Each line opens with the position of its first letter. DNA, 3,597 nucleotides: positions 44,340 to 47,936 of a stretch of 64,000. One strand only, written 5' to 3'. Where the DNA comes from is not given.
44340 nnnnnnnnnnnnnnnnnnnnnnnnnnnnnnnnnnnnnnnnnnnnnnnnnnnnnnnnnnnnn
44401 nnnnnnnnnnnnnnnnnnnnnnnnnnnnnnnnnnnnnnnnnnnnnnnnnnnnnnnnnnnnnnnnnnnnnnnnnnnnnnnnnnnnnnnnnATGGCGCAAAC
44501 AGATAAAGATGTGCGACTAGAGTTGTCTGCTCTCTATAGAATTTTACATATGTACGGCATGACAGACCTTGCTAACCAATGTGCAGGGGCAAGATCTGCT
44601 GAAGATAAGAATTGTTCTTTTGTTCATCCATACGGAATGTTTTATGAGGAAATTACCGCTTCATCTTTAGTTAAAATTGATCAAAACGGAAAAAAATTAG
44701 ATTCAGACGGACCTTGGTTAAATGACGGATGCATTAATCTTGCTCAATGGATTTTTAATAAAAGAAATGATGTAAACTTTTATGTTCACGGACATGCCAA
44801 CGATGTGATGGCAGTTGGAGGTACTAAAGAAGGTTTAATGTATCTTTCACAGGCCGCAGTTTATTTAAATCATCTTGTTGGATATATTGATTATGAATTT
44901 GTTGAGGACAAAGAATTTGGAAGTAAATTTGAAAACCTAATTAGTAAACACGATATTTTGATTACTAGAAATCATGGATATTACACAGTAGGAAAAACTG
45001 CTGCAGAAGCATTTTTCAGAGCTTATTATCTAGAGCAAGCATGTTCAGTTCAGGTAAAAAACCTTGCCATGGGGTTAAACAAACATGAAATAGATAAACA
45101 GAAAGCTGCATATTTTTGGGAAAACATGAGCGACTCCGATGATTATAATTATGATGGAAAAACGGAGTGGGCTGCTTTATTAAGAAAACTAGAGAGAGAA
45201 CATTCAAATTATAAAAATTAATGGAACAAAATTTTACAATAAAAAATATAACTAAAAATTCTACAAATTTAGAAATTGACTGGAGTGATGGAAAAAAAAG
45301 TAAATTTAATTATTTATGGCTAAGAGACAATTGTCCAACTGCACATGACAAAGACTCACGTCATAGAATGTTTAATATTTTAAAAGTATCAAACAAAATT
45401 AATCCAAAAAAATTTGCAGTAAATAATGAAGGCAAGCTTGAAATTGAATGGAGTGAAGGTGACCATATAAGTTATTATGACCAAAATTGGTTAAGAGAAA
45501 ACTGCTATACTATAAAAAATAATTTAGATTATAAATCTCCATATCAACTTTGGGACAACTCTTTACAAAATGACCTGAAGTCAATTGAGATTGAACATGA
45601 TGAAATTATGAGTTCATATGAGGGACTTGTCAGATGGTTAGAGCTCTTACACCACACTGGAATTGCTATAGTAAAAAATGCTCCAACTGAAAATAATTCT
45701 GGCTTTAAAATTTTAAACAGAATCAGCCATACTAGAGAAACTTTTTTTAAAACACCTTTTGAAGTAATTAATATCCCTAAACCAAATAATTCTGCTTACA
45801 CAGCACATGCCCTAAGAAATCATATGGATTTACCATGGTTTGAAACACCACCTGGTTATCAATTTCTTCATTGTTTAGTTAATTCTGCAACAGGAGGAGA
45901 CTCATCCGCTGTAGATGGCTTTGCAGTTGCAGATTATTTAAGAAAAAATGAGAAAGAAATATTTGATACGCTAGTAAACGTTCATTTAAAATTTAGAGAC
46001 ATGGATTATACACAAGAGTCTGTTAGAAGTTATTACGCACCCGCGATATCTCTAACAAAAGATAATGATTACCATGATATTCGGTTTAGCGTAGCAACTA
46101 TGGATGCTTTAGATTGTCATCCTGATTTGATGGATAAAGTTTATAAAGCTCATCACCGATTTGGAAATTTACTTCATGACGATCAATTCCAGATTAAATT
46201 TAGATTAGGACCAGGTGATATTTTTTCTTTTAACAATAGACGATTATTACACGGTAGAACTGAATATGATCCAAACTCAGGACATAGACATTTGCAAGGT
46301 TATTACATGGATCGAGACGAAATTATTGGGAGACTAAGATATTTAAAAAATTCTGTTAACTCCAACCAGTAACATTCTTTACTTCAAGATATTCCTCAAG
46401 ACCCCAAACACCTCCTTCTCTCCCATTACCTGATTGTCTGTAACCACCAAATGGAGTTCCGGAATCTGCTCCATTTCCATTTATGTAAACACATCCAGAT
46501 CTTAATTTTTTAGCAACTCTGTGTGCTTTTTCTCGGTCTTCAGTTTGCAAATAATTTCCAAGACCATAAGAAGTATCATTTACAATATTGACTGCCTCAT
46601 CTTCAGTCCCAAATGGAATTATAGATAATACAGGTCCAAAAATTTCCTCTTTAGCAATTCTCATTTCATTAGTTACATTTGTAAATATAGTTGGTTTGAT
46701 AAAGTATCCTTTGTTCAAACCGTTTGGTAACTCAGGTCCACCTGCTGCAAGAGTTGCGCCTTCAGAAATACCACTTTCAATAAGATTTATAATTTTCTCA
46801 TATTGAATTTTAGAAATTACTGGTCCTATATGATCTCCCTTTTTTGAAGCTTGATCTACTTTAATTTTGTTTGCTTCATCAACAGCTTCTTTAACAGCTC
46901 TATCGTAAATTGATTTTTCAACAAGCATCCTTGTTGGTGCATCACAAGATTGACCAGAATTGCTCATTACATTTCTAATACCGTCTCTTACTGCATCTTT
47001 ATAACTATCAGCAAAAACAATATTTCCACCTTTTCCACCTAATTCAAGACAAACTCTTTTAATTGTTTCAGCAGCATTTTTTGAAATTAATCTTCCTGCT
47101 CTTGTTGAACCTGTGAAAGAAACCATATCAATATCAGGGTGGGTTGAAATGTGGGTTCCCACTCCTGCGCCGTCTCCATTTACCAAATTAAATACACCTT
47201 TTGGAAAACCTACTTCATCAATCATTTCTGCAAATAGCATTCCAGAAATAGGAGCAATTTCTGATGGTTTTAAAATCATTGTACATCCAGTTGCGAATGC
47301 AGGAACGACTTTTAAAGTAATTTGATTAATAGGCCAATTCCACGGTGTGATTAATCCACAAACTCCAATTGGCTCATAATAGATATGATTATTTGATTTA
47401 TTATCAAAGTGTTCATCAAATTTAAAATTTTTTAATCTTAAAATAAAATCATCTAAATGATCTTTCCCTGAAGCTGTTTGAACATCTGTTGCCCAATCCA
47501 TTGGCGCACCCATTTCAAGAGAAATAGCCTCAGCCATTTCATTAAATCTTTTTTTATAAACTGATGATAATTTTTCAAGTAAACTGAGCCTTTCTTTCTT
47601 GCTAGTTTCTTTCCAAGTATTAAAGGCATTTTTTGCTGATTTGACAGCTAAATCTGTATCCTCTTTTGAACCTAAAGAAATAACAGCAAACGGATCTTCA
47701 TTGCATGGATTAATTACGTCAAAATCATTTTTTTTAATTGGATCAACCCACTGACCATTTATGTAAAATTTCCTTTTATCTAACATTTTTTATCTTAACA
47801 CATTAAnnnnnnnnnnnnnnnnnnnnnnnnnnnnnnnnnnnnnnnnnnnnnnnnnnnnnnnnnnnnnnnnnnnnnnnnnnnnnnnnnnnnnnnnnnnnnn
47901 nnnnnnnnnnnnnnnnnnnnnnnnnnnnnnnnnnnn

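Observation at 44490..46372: Class II aldolase plus butyrobetaine/trimethyllysine-type dioxygenase: a possible PLP-independent hydroxylate-and-cleave module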

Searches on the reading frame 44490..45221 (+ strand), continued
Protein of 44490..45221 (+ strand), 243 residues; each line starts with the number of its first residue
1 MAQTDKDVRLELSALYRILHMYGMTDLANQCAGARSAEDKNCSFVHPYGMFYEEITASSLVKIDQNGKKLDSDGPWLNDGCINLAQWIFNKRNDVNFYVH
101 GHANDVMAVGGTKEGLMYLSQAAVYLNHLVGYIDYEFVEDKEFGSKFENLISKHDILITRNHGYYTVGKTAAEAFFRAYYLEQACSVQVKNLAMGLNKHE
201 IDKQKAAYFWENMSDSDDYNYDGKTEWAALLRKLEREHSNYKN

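Call 60: search_solved_structures(query=A1, max_evalue=0.001, show_alignments=0)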
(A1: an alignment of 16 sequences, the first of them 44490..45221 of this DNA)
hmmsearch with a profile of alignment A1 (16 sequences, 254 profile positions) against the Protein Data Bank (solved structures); distinct sequences matched with E-value up to 0.001: 28.
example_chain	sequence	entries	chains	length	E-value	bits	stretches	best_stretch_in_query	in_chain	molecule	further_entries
3ocr_A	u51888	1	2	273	1.6e-40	142.3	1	11-254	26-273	Class II aldolase/adducin domain protein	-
8iah_0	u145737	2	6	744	1.7e-35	125.8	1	11-216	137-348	Adducin 1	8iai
8iah_3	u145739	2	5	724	2.8e-35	125.1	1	8-214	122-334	Beta-adducin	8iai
8il8_A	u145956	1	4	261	2.1e-14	56.7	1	4-223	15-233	Aldolase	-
4xxf_A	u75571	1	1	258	2.9e-14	56.2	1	20-222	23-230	Fuculose-1-phosphate aldolase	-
8iqa_A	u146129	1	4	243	1.1e-13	54.4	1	11-223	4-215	Aldolase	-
8ix6_A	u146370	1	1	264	4.1e-12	49.2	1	8-206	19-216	Aldolase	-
9ryg_A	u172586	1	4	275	2.9e-10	43.2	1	42-202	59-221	Decarboxylase NovR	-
9m09_A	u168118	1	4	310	2.6e-09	40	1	17-232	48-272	TqaM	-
9m0a_B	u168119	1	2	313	2.7e-09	40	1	17-232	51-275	TqaM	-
9n43_A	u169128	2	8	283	1.2e-07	34.5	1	14-233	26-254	Class II aldolase/adducin N-terminal domain-containing protein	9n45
1dzu_P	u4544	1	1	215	2.3e-06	30.4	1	35-219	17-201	L-fuculose phosphate aldolase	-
1e4a_P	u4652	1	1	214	2.4e-06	30.3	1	34-218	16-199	L-FUCULOSE 1-PHOSPHATE ALDOLASE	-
1e4c_P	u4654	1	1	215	2.4e-06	30.3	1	38-218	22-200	L-FUCULOSE 1-PHOSPHATE ALDOLASE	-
1e46_P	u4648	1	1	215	3e-06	30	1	38-219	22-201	L-FUCULOSE 1-PHOSPHATE ALDOLASE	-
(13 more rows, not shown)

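Call 62: fold_search(model_id=the predicted structure, library=pdb)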
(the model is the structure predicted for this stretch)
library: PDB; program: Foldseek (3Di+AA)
matches with E <= 10: 289; with E <= 0.001: 83
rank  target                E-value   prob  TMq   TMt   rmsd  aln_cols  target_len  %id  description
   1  3ocr_A                3.0e-19  1.00  0.90  0.88   2.7       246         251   27  Crystal structure of aldolase II superfamily protein from Pseudomonas syringae (released 2010-08-25)
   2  3ocr_B                3.3e-18  1.00  0.89  0.87   2.9       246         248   27  Crystal structure of aldolase II superfamily protein from Pseudomonas syringae (released 2010-08-25)
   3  8iai_2                3.6e-17  1.00  0.82  0.69   3.3       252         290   30  Structure of mammalian spectrin-actin junctional complex of membrane skeleton, State II, Global map (released 2023-05-03)
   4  8iai_1                6.9e-17  1.00  0.85  0.63   3.1       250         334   32  Structure of mammalian spectrin-actin junctional complex of membrane skeleton, State II, Global map (released 2023-05-03)
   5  8iah_1                3.0e-16  1.00  0.82  0.61   3.6       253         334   29  Structure of mammalian spectrin-actin junctional complex of membrane skeleton, State I, Global map (released 2023-05-03)
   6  8iah_2                4.7e-16  1.00  0.84  0.70   4.1       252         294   30  Structure of mammalian spectrin-actin junctional complex of membrane skeleton, State I, Global map (released 2023-05-03)
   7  8iai_4                7.5e-16  1.00  0.80  0.74   3.2       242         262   26  Structure of mammalian spectrin-actin junctional complex of membrane skeleton, State II, Global map (released 2023-05-03)
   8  8iah_3                1.4e-15  1.00  0.80  0.55   3.8       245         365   26  Structure of mammalian spectrin-actin junctional complex of membrane skeleton, State I, Global map (released 2023-05-03)
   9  4xxf                  2.4e-15  1.00  0.82  0.80   3.2       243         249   20  L-fuculose 1-phosphate aldolase from Glaciozyma antarctica PI12 (released 2015-02-25)
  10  8iqa_C                2.4e-15  1.00  0.75  0.78   3.7       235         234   21  Crystal structure of Pyruvic Oxime Dioxygenase (POD) from Alcaligenes faecalis deleted N-terminal 18 residues (released 2024-03-20)
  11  9m09_B                3.6e-15  1.00  0.83  0.75   3.0       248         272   18  Structure of TqaM from Penicillium aethiopicum in complex with substrate (released 2026-03-04)
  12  9m0a_B                4.6e-15  1.00  0.84  0.75   2.9       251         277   19  Structure of TqaM from Penicillium aethiopicum in complex with D-(+)-3-phenyllactic acid (released 2026-03-04)
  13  9m09_A                4.6e-15  1.00  0.83  0.74   3.0       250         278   19  Structure of TqaM from Penicillium aethiopicum in complex with substrate (released 2026-03-04)
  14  9m09_D                4.6e-15  1.00  0.81  0.72   3.1       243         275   20  Structure of TqaM from Penicillium aethiopicum in complex with substrate (released 2026-03-04)
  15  8iqa_A                4.9e-15  1.00  0.77  0.82   3.3       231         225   22  Crystal structure of Pyruvic Oxime Dioxygenase (POD) from Alcaligenes faecalis deleted N-terminal 18 residues (released 2024-03-20)
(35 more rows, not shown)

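Call 66: search_solved_structures(query=window:44490-45221:+, max_evalue=10, show_alignments=0)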
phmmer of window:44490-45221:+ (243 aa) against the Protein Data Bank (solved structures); distinct sequences matched with E-value up to 10: 38.
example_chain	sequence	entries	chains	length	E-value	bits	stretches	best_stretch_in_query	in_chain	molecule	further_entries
8iah_0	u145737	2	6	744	2.3e-24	89.6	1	5-194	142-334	Adducin 1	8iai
3ocr_A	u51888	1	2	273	3.1e-23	86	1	5-242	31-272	Class II aldolase/adducin domain protein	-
8iah_3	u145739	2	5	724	3.1e-20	76.1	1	3-193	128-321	Beta-adducin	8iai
8iqa_A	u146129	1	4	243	9.9e-11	45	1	3-193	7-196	Aldolase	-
8il8_A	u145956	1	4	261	1.2e-10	44.7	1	3-193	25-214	Aldolase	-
8ix6_A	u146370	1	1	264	3.2e-10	43.3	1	13-195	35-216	Aldolase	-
4xxf_A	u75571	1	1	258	6.6e-10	42.3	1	17-215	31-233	Fuculose-1-phosphate aldolase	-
9ryg_A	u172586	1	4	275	7.3e-06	29.1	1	40-195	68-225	Decarboxylase NovR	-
2z7b_A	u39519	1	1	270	0.00019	24.5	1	18-197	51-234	Mlr6791 protein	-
9m09_A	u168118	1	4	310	0.0004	23.4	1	6-209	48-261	TqaM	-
9m0a_B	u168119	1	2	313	0.00041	23.4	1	6-209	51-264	TqaM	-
1e4a_P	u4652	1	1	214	0.00048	23.1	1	28-183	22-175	L-FUCULOSE 1-PHOSPHATE ALDOLASE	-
1dzu_P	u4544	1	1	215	0.00063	22.8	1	29-183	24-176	L-fuculose phosphate aldolase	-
1e4b_P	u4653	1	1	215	0.00068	22.6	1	30-183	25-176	L-FUCULOSE 1-PHOSPHATE ALDOLASE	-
1e49_P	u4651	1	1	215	0.00069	22.6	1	30-183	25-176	L-FUCULOSE 1-PHOSPHATE ALDOLASE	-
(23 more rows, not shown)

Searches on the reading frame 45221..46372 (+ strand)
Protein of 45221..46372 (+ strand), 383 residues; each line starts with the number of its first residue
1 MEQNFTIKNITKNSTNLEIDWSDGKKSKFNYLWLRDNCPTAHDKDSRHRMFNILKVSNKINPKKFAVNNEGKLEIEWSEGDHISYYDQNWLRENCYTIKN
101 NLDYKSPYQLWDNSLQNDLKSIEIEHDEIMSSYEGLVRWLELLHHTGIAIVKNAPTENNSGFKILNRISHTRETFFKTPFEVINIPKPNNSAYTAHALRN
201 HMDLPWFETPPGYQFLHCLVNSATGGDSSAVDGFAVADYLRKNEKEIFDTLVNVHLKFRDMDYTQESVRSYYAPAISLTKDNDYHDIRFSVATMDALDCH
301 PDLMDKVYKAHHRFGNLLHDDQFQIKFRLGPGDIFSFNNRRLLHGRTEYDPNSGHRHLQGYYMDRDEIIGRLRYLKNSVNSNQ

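Call 3: search_protein_families(library=pfam, proteins=[window:45221-46372:+])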
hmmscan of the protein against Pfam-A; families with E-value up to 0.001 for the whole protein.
window:45221-46372:+ (383 aa): 2 families
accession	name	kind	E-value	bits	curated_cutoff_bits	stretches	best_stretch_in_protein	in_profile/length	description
PF02668.22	TauD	-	4.7e-37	128.8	27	1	130-362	20-267/267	Taurine catabolism dioxygenase TauD, TfdA family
PF06155.17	GBBH-like_N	-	7.7e-17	62.2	22.8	1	10-92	3-85/85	Gamma-butyrobetaine hydroxylase-like, N-terminal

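Call 4: search_protein_families(library=ncbifam, proteins=[window:45221-46372:+])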
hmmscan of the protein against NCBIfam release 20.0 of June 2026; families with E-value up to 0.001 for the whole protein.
window:45221-46372:+ (383 aa): 3 families
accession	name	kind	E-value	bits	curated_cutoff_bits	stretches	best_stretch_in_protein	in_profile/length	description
TIGR02409.1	carnitine_bodg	equivalog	6.6e-94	314.9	414.75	1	17-377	2-366/366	gamma-butyrobetaine dioxygenase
NF049936.1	TriMthamethphnDioxTmpA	equivalog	7.1e-80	268.6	400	1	18-378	3-364/366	2-trimethylaminoethylphosphonate dioxygenase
TIGR02410.1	carnitine_TMLD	equivalog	1.7e-58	198.9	268.3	1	28-375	1-360/362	trimethyllysine dioxygenase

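Call 17: find_homologous_proteins(query=window:45221-46372:+, max_evalue=1e-10)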
Query window:45221-46372:+ (383 aa): 3782 proteins with E <= 1e-10 among 4891 candidates; the best 120 are listed.
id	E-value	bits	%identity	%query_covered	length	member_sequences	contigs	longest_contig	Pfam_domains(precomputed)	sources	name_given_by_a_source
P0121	8.7e-264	893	99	100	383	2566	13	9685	PF02668.23,PF06155.18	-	-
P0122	9.6e-236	800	88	98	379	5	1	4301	PF02668.23,PF06155.18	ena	-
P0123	2.3e-235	799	87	100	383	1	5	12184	PF02668.23,PF06155.18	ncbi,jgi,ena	-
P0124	1.9e-234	796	87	98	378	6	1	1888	PF02668.23,PF06155.18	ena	-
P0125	1.3e-233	793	87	98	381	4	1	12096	PF02668.23,PF06155.18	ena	-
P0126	1.3e-230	783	86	98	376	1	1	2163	PF02668.23,PF06155.18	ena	-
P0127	8.4e-227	771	86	98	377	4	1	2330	PF02668.23,PF06155.18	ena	-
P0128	1.2e-225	767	85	99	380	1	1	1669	PF02668.23,PF06155.18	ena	-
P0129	6.2e-222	755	84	98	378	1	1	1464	PF02668.23,PF06155.18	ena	-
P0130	2.1e-221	753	84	97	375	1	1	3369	PF02668.23,PF06155.18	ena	-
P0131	4.4e-220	749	83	98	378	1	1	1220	PF02668.23,PF06155.18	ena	-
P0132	5.2e-220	749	83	98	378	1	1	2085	PF02668.23,PF06155.18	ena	-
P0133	1.4e-218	744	83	97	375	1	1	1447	PF02668.23,PF06155.18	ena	-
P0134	8.0e-218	741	81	99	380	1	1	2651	PF02668.23,PF06155.18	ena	-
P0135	8.7e-217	738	82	97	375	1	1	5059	PF02668.23,PF06155.18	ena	-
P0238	2.5e-211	720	81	97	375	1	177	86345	PF02668.23,PF06155.18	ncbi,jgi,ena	jgi:gamma-butyrobetaine dioxygenase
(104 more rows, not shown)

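Call 18: find_encoding_contigs(protein=P0238, flank=6000, max_places=4)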
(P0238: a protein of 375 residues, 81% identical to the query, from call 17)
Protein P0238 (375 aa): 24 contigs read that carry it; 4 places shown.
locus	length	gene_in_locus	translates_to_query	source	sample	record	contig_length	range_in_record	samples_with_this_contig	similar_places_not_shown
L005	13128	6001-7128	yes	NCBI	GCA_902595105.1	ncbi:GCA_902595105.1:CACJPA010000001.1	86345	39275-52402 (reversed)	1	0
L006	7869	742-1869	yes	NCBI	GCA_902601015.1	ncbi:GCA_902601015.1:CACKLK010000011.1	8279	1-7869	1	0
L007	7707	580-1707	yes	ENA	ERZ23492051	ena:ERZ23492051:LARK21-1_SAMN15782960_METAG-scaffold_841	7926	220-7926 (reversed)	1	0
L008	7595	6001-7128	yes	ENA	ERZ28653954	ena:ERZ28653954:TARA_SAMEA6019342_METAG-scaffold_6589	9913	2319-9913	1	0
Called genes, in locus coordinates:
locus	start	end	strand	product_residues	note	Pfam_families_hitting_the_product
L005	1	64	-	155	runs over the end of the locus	PF13279:4HBT_2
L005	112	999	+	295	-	PF05853:BKACE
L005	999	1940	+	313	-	PF02737:3HCDH_N, PF00725:3HCDH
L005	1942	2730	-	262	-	PF00106:adh_short, PF23441:SDR, PF08659:KR, PF13561:adh_short_C2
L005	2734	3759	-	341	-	PF00005:ABC_tran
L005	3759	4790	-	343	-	PF00528:BPD_transp_1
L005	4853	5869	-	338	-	PF04069:OpuAC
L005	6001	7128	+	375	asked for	PF06155:GBBH-like_N, PF02668:TauD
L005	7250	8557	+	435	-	PF13416:SBP_bac_8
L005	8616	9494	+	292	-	-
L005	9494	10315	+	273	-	PF00528:BPD_transp_1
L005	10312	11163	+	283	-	PF00528:BPD_transp_1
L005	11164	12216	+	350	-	PF02463:SMC_N (faint), PF00005:ABC_tran, PF17912:OB_MalK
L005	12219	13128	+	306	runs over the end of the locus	PF03009:GDPD, PF13653:GDPD_2 (weak)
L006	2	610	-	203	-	?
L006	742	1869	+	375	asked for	PF06155:GBBH-like_N, PF02668:TauD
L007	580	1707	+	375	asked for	PF06155:GBBH-like_N, PF02668:TauD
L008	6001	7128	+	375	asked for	PF06155:GBBH-like_N, PF02668:TauD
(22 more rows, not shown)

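Call 25: search_solved_structures(query=window:45221-46372:+, max_evalue=0.00001, show_alignments=2)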
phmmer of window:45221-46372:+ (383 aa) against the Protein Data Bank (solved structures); distinct sequences matched with E-value up to 0.00001: 5.
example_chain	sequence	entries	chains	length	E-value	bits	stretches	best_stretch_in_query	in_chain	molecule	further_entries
4bg1_A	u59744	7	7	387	2.2e-49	171.9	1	17-380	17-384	GAMMA-BUTYROBETAINE DIOXYGENASE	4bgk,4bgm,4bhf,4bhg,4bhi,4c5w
3ms5_A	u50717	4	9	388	2.2e-49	171.9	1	17-380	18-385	Gamma-butyrobetaine dioxygenase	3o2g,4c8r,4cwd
3n6w_A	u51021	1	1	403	2.5e-49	171.7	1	17-380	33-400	Gamma-butyrobetaine dioxygenase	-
6npb_A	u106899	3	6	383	4.9e-44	154.3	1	15-375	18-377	TmpA, 2-trimethylaminoethylphosphonate hydroxylase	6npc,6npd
9j0j_A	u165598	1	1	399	9.7e-39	136.8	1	15-376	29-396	Fe/2OG-dependent oxygenase DfmD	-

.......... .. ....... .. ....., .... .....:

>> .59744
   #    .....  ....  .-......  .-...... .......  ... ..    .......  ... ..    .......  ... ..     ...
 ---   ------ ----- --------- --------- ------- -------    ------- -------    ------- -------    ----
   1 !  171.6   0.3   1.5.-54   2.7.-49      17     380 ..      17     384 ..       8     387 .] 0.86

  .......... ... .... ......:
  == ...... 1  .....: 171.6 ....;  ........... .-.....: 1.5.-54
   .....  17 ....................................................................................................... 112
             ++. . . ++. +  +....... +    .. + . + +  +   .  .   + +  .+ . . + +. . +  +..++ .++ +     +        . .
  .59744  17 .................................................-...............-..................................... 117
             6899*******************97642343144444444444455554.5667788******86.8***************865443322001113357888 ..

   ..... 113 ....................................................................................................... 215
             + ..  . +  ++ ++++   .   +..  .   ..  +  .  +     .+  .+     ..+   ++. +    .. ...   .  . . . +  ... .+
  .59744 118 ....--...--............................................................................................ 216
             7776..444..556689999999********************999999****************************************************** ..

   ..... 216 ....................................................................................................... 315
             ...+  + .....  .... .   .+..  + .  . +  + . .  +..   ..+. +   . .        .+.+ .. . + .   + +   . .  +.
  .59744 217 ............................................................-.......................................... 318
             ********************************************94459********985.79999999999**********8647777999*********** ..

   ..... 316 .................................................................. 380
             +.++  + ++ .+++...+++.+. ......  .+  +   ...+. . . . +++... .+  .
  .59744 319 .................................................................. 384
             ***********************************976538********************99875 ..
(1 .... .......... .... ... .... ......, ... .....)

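Call 55: search_protein_families(library=ncbifam, proteins=[P0238], max_evalue=1e-10)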
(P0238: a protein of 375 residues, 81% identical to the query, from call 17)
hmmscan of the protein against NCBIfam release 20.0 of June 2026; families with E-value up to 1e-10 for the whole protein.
P0238 (375 aa): 3 families
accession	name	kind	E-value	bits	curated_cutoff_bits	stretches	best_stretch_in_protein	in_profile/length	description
TIGR02409.1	carnitine_bodg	equivalog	4.2e-95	318.9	414.75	1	14-373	2-365/366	gamma-butyrobetaine dioxygenase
NF049936.1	TriMthamethphnDioxTmpA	equivalog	2.5e-81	273.4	400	1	15-373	3-362/366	2-trimethylaminoethylphosphonate dioxygenase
TIGR02410.1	carnitine_TMLD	equivalog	2.2e-60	205.1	268.3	1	25-372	1-360/362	trimethyllysine dioxygenase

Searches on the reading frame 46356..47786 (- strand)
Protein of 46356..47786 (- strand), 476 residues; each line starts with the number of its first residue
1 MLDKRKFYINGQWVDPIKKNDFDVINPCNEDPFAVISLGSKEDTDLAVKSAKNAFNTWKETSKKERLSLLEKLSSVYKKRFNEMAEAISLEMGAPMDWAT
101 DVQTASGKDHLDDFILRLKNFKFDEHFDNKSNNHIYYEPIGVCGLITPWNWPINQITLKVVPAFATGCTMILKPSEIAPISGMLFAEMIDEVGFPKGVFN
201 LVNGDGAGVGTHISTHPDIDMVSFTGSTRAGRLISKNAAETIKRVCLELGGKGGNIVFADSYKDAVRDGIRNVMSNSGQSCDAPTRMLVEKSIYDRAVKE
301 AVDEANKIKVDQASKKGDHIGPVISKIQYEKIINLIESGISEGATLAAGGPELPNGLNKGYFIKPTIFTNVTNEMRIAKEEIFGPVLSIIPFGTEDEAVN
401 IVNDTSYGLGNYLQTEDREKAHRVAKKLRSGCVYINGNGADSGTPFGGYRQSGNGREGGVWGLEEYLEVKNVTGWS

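Call 3: search_protein_families(library=pfam, proteins=[window:46356-47786:-])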
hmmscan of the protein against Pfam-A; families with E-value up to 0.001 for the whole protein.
window:46356-47786:- (476 aa): 1 family
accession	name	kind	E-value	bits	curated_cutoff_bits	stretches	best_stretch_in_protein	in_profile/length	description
PF00171.27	Aldedh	-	1.2e-151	505.8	23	1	13-472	1-461/461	Aldehyde dehydrogenase family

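Call 4: search_protein_families(library=ncbifam, proteins=[window:46356-47786:-])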
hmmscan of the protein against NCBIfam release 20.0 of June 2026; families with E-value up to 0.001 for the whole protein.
window:46356-47786:- (476 aa): 41 families (the best 25 are shown)
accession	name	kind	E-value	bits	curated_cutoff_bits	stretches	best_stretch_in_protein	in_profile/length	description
TIGR01804.1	BADH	equivalog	9.6e-128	426.6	668.6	1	8-470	1-467/467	betaine-aldehyde dehydrogenase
TIGR02299.1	HpaE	equivalog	4.8e-127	424.5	638.35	1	6-472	2-474/488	5-carboxymethyl-2-hydroxymuconate semialdehyde dehydrogenase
TIGR03216.1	OH_muco_semi_DH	equivalog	1.8e-117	392.9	693.25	1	7-472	3-477/481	2-hydroxymuconic semialdehyde dehydrogenase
NF010000.0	PRK13473.1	subfamily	4e-117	391.8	615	1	5-472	3-470/475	aminobutyraldehyde dehydrogenase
NF009725.0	PRK13252.1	equivalog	2.1e-116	389.3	593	1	3-472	5-477/488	betaine-aldehyde dehydrogenase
NF045736.1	PaDhStyDRhodo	equivalog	4.8e-109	365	800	1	6-473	4-476/479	phenylacetaldehyde dehydrogenase StyD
TIGR01780.1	SSADH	subfamily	9e-106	354.4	646.35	1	24-470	1-448/448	succinate-semialdehyde dehydrogenase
NF050026.1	AcaldDHExaC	equivalog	1.2e-105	354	900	1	6-472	17-491/503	acetaldehyde dehydrogenase ExaC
TIGR04284.1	aldehy_Rv0768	hypoth_equivalog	3e-105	353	775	1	7-472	3-476/480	aldehyde dehydrogenase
NF052305.1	DioxValDhHalo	equivalog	5.9e-104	348.6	750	1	1-472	1-479/483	2,5-dioxovalerate dehydrogenase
NF007497.0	PRK10090.1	equivalog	9.6e-104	347.8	500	1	4-471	6-474/480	aldehyde dehydrogenase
NF045735.1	PaDhStyDPseudo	equivalog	6.2e-102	341.7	850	1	5-472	3-479/483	phenylacetaldehyde dehydrogenase StyD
NF042993.1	AlphKGSA_gudD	equivalog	1.1e-98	331.1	770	1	7-472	6-478/481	alpha-ketoglutaric semialdehyde dehydrogenase GucD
NF002852.0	PRK03137.1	subfamily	3.3e-96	323.1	648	1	7-473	39-511/514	L-glutamate gamma-semialdehyde dehydrogenase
NF007352.0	PRK09847.1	equivalog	4.7e-94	315.7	850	1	6-472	21-489/495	aldehyde dehydrogenase PuuC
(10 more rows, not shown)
